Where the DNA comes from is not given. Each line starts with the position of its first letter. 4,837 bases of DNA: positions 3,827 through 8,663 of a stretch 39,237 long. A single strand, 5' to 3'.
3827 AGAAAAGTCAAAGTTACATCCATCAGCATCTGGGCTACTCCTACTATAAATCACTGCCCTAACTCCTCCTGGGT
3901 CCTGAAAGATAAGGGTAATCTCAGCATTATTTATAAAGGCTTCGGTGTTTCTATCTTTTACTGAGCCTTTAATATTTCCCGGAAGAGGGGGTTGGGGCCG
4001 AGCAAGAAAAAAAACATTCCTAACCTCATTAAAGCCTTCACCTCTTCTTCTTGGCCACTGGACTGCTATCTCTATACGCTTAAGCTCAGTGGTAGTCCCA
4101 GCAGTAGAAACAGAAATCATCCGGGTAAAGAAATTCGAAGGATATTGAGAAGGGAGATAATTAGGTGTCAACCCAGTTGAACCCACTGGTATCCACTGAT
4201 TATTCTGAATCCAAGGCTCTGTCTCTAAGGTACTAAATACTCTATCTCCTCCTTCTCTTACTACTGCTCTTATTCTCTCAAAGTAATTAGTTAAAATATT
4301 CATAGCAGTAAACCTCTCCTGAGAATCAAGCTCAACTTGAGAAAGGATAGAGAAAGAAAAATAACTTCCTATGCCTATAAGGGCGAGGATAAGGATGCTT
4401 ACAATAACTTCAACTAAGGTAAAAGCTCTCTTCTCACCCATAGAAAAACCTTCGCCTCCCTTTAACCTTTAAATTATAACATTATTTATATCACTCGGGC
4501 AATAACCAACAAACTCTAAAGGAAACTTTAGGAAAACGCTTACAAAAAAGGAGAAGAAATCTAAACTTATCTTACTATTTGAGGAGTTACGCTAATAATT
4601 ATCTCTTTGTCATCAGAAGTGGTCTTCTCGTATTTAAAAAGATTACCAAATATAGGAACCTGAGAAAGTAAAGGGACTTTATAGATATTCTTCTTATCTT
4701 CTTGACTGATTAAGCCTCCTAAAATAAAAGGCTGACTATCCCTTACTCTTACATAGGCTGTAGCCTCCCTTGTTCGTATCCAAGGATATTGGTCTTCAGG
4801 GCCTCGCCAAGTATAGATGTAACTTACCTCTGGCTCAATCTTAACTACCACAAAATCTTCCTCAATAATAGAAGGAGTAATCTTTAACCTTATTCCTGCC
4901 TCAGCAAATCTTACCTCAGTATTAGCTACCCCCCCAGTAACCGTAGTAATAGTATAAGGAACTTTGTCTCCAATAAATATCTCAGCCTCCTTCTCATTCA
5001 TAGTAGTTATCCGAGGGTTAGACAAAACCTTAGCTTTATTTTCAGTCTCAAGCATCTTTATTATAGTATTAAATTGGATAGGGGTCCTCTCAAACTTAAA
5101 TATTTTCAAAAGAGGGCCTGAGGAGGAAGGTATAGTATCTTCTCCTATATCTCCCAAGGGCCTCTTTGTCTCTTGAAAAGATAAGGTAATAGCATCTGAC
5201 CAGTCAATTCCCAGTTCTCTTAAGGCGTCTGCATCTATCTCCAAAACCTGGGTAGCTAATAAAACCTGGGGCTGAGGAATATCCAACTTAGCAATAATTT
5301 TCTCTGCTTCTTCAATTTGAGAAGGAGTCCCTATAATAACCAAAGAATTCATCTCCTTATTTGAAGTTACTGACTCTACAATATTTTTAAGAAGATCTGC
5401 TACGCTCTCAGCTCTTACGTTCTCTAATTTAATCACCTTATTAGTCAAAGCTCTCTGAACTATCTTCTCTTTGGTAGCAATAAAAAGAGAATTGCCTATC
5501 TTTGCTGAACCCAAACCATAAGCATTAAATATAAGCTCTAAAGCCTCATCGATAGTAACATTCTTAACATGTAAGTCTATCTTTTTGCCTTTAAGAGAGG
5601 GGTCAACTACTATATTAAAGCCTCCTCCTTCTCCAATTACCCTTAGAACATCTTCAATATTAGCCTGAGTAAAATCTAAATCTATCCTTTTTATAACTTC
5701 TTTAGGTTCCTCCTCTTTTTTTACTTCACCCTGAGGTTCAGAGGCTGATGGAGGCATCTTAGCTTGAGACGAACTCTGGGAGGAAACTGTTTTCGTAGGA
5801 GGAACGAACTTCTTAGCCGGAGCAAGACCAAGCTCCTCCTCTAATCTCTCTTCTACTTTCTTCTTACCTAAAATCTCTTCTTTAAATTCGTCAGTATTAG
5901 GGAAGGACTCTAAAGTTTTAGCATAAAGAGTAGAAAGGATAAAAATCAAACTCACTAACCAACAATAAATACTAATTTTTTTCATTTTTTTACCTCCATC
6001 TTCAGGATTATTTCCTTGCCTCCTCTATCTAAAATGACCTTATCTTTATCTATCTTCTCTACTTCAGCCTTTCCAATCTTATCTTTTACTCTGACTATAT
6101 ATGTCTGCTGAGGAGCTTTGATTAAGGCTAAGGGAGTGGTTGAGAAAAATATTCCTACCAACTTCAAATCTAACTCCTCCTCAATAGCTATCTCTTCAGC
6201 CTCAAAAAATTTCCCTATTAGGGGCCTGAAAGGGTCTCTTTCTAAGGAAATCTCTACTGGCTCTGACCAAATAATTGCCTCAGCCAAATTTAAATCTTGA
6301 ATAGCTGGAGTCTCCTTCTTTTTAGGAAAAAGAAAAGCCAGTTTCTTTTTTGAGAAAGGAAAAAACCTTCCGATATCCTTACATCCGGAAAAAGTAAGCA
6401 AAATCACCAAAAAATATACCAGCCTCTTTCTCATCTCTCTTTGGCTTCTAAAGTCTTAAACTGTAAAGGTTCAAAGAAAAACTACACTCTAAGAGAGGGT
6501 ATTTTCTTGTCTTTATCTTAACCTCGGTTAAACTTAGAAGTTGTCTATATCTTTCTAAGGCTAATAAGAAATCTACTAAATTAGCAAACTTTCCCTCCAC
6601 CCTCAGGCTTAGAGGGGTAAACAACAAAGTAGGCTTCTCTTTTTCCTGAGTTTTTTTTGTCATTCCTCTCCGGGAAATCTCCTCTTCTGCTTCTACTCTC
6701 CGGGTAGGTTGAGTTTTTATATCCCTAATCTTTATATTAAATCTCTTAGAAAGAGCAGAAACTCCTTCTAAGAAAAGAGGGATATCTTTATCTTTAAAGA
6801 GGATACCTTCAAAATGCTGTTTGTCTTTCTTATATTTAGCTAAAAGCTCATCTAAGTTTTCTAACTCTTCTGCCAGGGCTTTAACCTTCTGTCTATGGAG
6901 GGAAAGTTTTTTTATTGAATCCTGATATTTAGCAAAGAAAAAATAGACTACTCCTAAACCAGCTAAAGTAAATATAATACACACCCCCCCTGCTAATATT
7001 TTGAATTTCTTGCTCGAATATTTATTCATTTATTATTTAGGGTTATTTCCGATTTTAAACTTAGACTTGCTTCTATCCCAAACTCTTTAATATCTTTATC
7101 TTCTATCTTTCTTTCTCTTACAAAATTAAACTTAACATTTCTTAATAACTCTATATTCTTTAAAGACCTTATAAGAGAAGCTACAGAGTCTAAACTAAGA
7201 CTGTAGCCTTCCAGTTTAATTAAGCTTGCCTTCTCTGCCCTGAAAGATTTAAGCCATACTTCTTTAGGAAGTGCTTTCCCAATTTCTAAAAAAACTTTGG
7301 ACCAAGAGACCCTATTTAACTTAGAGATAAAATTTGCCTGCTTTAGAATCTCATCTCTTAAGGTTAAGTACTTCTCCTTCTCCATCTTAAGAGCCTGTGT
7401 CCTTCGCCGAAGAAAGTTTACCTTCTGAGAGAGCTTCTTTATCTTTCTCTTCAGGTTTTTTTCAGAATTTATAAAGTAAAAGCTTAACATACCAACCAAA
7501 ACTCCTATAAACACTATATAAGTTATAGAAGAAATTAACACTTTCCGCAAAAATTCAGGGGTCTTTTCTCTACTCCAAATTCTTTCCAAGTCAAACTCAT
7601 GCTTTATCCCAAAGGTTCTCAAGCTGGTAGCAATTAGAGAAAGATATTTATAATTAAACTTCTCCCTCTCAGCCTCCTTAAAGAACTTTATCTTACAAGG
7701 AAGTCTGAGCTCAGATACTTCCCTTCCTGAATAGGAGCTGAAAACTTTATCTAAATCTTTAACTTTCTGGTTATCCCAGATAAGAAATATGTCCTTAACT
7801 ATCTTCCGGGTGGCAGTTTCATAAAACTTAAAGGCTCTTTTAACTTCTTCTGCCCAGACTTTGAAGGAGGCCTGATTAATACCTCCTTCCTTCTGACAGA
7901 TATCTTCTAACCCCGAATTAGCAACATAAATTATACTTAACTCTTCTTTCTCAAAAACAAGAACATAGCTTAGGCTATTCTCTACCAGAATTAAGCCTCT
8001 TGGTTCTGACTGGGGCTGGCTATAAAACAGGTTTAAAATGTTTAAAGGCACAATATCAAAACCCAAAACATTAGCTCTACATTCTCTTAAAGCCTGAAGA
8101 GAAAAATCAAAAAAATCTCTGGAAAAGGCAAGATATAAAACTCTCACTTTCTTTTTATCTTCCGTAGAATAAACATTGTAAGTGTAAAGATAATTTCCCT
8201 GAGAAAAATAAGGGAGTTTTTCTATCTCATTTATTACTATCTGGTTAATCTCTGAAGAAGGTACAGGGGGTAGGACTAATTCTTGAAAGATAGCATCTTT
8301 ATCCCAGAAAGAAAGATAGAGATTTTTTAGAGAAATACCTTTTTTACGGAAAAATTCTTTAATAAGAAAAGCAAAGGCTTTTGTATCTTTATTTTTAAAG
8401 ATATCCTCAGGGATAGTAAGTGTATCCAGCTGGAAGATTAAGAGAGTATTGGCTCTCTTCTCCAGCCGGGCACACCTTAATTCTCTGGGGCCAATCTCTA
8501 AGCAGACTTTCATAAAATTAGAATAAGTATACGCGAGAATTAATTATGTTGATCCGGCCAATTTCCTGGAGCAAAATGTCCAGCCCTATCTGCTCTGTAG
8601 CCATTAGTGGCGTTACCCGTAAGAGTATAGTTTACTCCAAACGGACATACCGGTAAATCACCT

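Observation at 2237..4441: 734-aa cysteine-rich giant pseudopilin built from CarboxypepD_reg-like repeats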

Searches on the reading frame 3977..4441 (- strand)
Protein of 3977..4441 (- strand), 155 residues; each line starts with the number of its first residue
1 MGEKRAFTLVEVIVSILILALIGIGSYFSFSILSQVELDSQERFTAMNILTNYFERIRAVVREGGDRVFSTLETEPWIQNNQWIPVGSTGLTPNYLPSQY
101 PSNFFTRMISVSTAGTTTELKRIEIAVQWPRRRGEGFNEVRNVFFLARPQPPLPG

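Call 33: search_solved_structures(query=A2, max_evalue=10, show_alignments=3)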
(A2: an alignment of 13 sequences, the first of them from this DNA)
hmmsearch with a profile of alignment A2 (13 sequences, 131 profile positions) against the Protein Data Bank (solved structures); distinct sequences matched with E-value up to 10: 27.
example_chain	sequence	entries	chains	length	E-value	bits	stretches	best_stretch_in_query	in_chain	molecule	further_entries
9egp_A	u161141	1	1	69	0.00016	25.1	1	2-44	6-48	Geopilin domain 1 protein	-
8pfb_G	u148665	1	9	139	0.00033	24.1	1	7-51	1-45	Type IV pilin PilE1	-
7tgg_A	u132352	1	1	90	0.00037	23.9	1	2-41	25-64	Geopilin domain 1 protein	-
9lab_B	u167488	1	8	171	0.011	19.2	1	2-36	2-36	MSHA major pilin subunit MshA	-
9laa_A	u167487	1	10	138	0.014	18.8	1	2-30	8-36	Type IV pilin protein PilA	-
2m7g_A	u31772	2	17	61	0.027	17.9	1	7-43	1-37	Geopilin domain 1 protein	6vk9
8tj2_C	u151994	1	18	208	0.05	17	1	7-51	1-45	Type IV major pilin protein PilA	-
6gv9_A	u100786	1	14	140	0.1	16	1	7-31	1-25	Prepilin peptidase-dependent protein D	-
3e1k_A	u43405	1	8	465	0.52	13.7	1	26-129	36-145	Galactose/lactose metabolism regulatory protein GAL80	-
5kua_A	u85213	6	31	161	0.53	13.7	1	7-31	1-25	pilin | Neisseria meningitidis PilE variant SB-GATDH | Neisseria meningitidis PilE, SB-DATDH variant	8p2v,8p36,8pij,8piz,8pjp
2nvw_A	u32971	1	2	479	0.55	13.7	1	26-129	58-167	Galactose/lactose metabolism regulatory protein GAL80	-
8p3b_A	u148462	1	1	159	0.59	13.6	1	7-31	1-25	Fimbrial protein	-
4wic_A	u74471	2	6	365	0.61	13.5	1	31-86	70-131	RhUL123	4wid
1ay2_A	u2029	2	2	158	0.61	13.5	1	7-31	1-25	TYPE 4 PILIN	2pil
2hi2_A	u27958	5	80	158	0.61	13.5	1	7-31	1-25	Fimbrial protein | PilA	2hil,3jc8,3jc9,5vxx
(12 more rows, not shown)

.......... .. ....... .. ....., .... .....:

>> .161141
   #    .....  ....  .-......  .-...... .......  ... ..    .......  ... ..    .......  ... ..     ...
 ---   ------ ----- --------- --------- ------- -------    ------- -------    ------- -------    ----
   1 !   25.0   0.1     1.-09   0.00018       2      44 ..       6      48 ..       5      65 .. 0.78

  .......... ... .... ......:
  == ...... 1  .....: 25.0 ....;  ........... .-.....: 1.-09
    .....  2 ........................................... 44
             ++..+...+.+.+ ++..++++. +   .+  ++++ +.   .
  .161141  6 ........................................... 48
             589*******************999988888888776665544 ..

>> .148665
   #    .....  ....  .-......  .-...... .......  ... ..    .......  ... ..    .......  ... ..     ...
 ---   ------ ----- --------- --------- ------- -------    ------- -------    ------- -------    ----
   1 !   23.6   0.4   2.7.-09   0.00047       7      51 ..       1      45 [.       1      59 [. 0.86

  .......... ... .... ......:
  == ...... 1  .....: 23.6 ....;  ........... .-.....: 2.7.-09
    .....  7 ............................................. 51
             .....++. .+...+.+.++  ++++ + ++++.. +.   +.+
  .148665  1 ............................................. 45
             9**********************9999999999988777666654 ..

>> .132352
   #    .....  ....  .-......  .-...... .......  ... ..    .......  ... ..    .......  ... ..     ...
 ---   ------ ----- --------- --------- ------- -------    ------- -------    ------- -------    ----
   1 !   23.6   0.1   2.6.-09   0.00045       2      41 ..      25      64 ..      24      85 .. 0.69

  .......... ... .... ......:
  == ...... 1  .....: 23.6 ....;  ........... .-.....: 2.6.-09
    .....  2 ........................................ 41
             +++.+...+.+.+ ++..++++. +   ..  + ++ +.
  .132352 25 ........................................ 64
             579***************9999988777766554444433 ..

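Call 34: search_protein_families(library=pfam, alignment_id=A2, max_evalue=1)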
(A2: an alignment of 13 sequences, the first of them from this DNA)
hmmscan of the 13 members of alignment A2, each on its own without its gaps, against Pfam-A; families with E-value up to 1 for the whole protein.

A. member 1, seq(155 aa): 1 family
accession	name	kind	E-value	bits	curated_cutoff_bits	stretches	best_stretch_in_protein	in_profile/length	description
PF07963.17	N_methyl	-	9.5e-06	25.4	21.2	1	4-26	4-26/27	Prokaryotic N-terminal methylation motif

B. families by the number of members that match (of 13 scanned): 9 families
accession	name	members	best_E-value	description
PF07963.17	N_methyl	13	6.7e-09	Prokaryotic N-terminal methylation motif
PF22349.1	Fervidolysin_SD2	1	0.0061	Fervidolysin, second beta-sandwich domain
PF24568.1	CC_PcsB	1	0.019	Peptidoglycan hydrolase PcsB, coiled-coil domain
PF07928.17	Vps54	1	0.026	Vps54-like protein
PF05478.16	Prominin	1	0.039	Prominin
PF12415.13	rpo132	1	0.068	Poxvirus DNA dependent RNA polymerase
PF07379.16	DUF1494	1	0.13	Protein of unknown function (DUF1494)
PF11674.13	DUF3270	1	0.13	Protein of unknown function (DUF3270)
PF07999.17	RHSP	1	0.23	Retrotransposon hot spot protein, P-loop domain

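Call 46: predict_structure(alignment_id=A2)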
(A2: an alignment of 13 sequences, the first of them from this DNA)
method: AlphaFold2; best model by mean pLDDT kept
length: 155 residues; sequences in the alignment: 13
mean_pLDDT: 89.2   pTM: 0.75
mean pLDDT of the five models: 89.2, 89.1, 87.9, 87.4, 85.6
residues with pLDDT >= 90: 99; 70-90: 44; 50-70: 12; < 50: 0
segments of 3 or more residues with pLDDT < 50: none
pLDDT, mean of each block of 10 residues (from residue 1): 71 94 92 89 95 93 93 89 85 74 92 92 97 91 95 81
secondary structure, 60 per line:
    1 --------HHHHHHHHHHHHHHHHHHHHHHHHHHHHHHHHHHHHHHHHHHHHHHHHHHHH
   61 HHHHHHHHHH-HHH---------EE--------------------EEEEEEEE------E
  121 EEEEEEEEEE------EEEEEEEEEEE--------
elements in order: H9-70 E106-113 E120-130 E137-147

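Call 48: fold_search(model_id=the predicted structure, library=pdb)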
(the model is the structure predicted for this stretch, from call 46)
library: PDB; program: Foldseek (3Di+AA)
matches with E <= 10: 655; with E <= 0.001: 0
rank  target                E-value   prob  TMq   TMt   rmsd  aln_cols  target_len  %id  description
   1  1y8c                  5.0e-02  0.95  0.29  0.19   4.8        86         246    9  Crystal structure of a S-adenosylmethionine-dependent methyltransferase from Clostridium acetobutylicum ATCC 824 (released 2004-12-28)
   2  8y3t_A                1.3e-01  0.54  0.20  0.25   7.6        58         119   12  The self-assembled nanotube of CPC46A/Q70H (released 2024-11-06)
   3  2gtl_O                1.7e-01  0.14  0.21  0.16  23.8       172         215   14  Lumbricus Erythrocruorin at 3.5A resolution (released 2006-07-18)
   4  6yfe_AB               1.8e-01  0.57  0.25  0.30   6.5        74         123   20  Virus-like particle of Beihai levi-like virus 19 (released 2020-09-02)
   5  4l8h_A                2.2e-01  0.38  0.18  0.22   4.2        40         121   18  Bacteriophage Qbeta coat protein in complex with RNA operator hairpin (released 2013-10-02)
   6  1fr5_A                2.3e-01  0.69  0.22  0.27   3.5        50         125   10  PHAGE FR CAPSIDS WITH A FOUR RESIDUE DELETION IN THE COAT PROTEIN FG LOOP (released 1999-01-13)
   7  4ydz_B                2.6e-01  0.47  0.20  0.30   8.1        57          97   12  Stress-induced protein 1 from Caenorhabditis elegans (released 2015-06-10)
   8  8w5g_B                3.0e-01  0.66  0.24  0.28   3.6        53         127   11  Cryo-EM structure of Qb-Ab7 (released 2025-02-26)
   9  4zor_D                3.3e-01  0.28  0.19  0.22   8.3        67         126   10  The structure of the S37P MS2 viral capsid assembly. (released 2016-09-07)
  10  3r0q_C                3.6e-01  0.77  0.22  0.10   3.1        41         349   15  A Uniquely Open Conformation Revealed in the Crystal Structure of Arabidopsis Thaliana Protein Arginine Methyltransfer (released 2011-10-19)
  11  6yff_AA               3.6e-01  0.57  0.24  0.28   4.5        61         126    6  Virus-like particle of Beihai levi-like virus 21 (released 2020-09-02)
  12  4zor_C                3.6e-01  0.25  0.19  0.23   8.2        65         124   11  The structure of the S37P MS2 viral capsid assembly. (released 2016-09-07)
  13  9icz_B                4.0e-01  0.72  0.32  0.20   4.5        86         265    5  C-Methyltransferase SeMT from Saccharopolyspora erythraea (released 2025-12-10)
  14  8y3n_A                4.3e-01  0.63  0.23  0.28   2.8        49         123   10  The self-assembled nanotube of CPC46A/Q70C (released 2024-11-06)
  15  8ok9_C                4.3e-01  0.18  0.23  0.16  11.2        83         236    7  Heterodimeric complex of Archaeoglobus fulgidus Argonaute protein Af1318 (AfAgo) with DNA and AfAgo-N protein containi (released 2024-01-24)
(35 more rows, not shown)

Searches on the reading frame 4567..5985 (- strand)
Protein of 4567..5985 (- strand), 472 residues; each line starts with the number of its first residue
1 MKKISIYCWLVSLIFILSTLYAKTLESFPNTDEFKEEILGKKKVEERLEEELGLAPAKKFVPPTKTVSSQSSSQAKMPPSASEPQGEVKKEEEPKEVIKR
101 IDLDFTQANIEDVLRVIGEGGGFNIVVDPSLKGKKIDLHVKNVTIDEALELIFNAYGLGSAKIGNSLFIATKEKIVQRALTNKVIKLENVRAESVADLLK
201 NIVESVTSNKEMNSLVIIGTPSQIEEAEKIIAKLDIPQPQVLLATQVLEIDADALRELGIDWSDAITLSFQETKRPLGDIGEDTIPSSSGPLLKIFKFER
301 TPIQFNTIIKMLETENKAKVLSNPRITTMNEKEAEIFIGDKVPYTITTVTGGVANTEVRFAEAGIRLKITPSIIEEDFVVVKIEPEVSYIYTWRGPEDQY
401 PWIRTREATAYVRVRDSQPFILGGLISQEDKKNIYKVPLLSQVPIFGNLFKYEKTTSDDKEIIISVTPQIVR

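Call 4: search_protein_families(library=pfam, proteins=[window:4567-5985:-], max_evalue=0.1)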
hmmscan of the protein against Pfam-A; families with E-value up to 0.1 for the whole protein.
window:4567-5985:- (472 aa): 5 families
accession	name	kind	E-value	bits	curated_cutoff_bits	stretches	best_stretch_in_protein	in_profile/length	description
PF00263.26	Secretin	-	7.6e-45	153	27.5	1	312-472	2-169/169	Bacterial type II and III secretion system protein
PF03958.22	Secretin_N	-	2.3e-11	44.2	28.2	1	183-240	2-69/69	Bacterial type II/III secretion system short domain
PF07660.19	STN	-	2.8e-10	40.2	28.4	1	123-171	1-51/52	Secretin and TonB N terminus short domain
PF21305.2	type_II_gspD_N0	-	0.00016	21.9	27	1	103-151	1-49/71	GspD-like, N0 domain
PF16344.10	FecR_C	-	0.04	14.4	24.4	0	103-158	2-59/70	FecR, C-terminal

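Call 5: search_protein_families(library=ncbifam, proteins=[window:4567-5985:-], max_evalue=0.1)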
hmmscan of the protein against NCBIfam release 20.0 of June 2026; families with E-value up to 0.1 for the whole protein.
window:4567-5985:- (472 aa): 10 families
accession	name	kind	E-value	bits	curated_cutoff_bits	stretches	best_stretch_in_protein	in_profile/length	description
TIGR02515.1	IV_pilus_PilQ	subfamily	1.5e-61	208.7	284.35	2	186-471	117-427/428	type IV pilus secretin PilQ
TIGR02517.1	type_II_gspD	equivalog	6.1e-60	203.3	351.35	2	206-472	303-591/600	type II secretion system secretin GspD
TIGR02519.1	pilus_MshL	equivalog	6.2e-42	143.6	250.2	1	209-471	4-290/290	pilus (MSHA type) biogenesis protein MshL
NF010083.0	PRK13568.1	equivalog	5.4e-40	137.4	554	1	99-471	26-417/419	DNA uptake porin HofQ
TIGR02516.1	type_III_yscC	equivalog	3e-34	118.4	238.45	1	206-472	201-462/463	type III secretion system outer membrane ring subunit SctC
NF007851.2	PRK10560.1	exception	1.8e-27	96.2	598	1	102-471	25-409/412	DNA uptake porin HofQ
NF011873.0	PRK15346.1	equivalog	5.9e-21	74.7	524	1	207-456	239-479/499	EscC/YscC/HrcC family type III secretion system outer membrane ring protein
NF042912.1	Amuc_1098_fam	equivalog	2.2e-15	55.8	750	2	401-471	726-796/805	Amuc_1098 family type IV pilus outer membrane protein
TIGR02520.1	pilus_B_mal_scr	equivalog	3.3e-06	25.9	287.65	1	205-468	238-511/513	PilN family type IVB pilus formation outer membrane protein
TIGR02471.1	sucr_syn_bact_C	equivalog_domain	0.0011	18.5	209.75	1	199-271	17-88/236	sucrose-phosphate synthase, sucrose phosphatase-like domain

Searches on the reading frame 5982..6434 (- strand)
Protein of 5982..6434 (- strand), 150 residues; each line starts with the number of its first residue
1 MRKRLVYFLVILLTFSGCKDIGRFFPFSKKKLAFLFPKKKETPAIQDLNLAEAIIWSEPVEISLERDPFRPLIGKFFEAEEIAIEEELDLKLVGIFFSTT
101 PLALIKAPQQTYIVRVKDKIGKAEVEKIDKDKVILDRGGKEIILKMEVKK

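Call 4: search_protein_families(library=pfam, proteins=[window:5982-6434:-], max_evalue=0.1)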
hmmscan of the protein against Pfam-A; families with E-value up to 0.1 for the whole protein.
window:5982-6434:- (150 aa): 1 family
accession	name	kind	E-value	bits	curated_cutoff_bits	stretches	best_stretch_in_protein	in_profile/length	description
PF11356.14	T2SSC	-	7.3e-07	29.6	27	1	87-145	77-140/141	Type II secretion system protein C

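Call 64: search_protein_families(library=ncbifam, proteins=[window:5982-6434:-], max_evalue=0.001)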
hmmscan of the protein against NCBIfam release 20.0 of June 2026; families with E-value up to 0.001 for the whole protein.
window:5982-6434:- (150 aa): 1 family
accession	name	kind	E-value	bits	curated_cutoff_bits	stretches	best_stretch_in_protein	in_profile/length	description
NF041515.1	GspC_delta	equivalog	0.00023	21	150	1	87-147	100-164/311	type II secretion system protein GspC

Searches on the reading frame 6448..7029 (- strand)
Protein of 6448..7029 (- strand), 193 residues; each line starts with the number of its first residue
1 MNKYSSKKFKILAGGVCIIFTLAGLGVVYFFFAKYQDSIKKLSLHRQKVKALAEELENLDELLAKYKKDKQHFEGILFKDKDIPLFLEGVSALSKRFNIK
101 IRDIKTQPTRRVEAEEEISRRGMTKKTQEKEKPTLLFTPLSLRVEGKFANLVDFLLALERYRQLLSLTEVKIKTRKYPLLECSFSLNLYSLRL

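Call 4: search_protein_families(library=pfam, proteins=[window:6448-7029:-], max_evalue=0.1)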
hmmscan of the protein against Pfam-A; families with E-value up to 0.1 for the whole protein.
window:6448-7029:- (193 aa): 3 families
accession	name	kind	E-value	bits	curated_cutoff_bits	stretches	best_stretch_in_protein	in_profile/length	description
PF04350.18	PilO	-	5.9e-07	30.2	22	1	37-187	6-139/145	Pilus assembly protein, PilO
PF17111.11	PigL_N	-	0.019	14.8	27.2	1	36-107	25-94/209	Pigment biosynthesis cluster protein PigL N-terminal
PF09006.16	Surfac_D-trimer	-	0.089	13.2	22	0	46-68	5-27/46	Lung surfactant protein D coiled-coil trimerisation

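Call 64: search_protein_families(library=ncbifam, proteins=[window:6448-7029:-], max_evalue=0.001)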
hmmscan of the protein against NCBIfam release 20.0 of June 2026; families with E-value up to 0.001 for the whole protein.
window:6448-7029:- (193 aa): 1 family
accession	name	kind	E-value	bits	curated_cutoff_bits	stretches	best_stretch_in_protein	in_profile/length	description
NF040576.1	T2SS_GspM_XpsM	equivalog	0.00073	19.2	60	0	127-173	105-151/180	type II secretion system protein GspM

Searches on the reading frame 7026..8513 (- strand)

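Call 4: search_protein_families(library=pfam, proteins=[window:7026-8513:-], max_evalue=0.1)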
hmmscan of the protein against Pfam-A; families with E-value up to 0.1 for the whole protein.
window:7026-8513:- (495 aa): 3 families
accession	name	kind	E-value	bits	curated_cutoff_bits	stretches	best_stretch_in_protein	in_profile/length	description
PF05137.18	PilN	-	1.4e-12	47.9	22.8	1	407-483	2-77/78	Fimbrial assembly protein (PilN)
PF14965.11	BRI3BP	-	0.041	13.9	27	1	331-372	135-178/179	Negative regulator of p53/TP53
PF03908.18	Sec20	-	0.042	14.2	27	0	349-403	12-66/92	Sec20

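Call 5: search_protein_families(library=ncbifam, proteins=[window:7026-8513:-], max_evalue=0.1)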
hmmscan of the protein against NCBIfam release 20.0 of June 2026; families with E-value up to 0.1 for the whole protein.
window:7026-8513:- (495 aa): 1 family
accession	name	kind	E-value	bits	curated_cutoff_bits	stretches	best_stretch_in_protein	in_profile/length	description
TIGR01175.1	pilM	subfamily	0.0064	15.5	133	1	3-145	6-155/348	type IV pilus assembly protein PilM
